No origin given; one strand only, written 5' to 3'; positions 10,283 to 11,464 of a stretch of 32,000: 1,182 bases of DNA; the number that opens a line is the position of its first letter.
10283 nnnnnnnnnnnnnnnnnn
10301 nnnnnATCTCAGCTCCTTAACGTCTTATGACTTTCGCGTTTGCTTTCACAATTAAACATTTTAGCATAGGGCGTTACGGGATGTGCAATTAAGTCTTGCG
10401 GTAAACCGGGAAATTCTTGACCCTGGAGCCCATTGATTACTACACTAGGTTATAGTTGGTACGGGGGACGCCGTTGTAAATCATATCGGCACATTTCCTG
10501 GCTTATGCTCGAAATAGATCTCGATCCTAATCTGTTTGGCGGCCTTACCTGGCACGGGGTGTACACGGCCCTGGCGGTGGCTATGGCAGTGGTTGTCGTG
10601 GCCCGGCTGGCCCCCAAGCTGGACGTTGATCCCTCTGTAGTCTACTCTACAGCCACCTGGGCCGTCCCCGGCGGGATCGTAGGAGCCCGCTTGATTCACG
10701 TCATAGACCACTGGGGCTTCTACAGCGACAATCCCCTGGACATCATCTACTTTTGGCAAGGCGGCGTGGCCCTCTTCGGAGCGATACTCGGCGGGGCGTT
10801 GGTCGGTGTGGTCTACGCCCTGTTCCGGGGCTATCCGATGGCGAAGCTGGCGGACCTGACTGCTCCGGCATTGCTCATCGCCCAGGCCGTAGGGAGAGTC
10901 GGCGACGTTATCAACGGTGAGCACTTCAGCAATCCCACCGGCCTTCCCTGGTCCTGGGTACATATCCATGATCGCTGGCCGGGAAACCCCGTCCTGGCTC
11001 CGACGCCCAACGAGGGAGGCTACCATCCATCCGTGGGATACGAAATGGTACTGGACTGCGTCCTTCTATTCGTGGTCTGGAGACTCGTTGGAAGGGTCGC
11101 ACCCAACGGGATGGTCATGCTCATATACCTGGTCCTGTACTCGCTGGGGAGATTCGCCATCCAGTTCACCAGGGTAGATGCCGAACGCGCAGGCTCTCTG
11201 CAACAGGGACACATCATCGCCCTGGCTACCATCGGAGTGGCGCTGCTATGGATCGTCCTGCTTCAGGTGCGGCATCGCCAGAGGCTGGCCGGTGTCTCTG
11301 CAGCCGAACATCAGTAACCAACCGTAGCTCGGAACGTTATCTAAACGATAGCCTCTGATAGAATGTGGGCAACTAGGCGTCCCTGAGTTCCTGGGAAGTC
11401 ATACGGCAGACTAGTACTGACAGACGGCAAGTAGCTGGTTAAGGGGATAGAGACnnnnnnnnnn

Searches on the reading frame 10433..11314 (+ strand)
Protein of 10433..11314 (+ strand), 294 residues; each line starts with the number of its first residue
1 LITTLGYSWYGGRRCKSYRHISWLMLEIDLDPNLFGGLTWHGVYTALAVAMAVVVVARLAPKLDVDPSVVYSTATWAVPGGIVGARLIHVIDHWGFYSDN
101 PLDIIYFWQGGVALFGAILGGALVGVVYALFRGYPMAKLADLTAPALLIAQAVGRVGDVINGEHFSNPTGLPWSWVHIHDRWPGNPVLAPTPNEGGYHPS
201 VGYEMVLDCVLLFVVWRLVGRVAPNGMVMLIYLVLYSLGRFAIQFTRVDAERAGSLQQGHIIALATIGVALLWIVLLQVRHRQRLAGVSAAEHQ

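Call 79: search_protein_families(library=pfam, proteins=[window:10433-11314:+], max_evalue=0.001)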
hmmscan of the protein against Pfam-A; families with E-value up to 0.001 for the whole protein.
window:10433-11314:+ (294 aa): 1 family
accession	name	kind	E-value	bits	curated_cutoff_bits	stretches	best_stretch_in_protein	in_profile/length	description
PF01790.23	LGT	-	1.1e-49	169.4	24.9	1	38-275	11-239/240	Prolipoprotein diacylglyceryl transferase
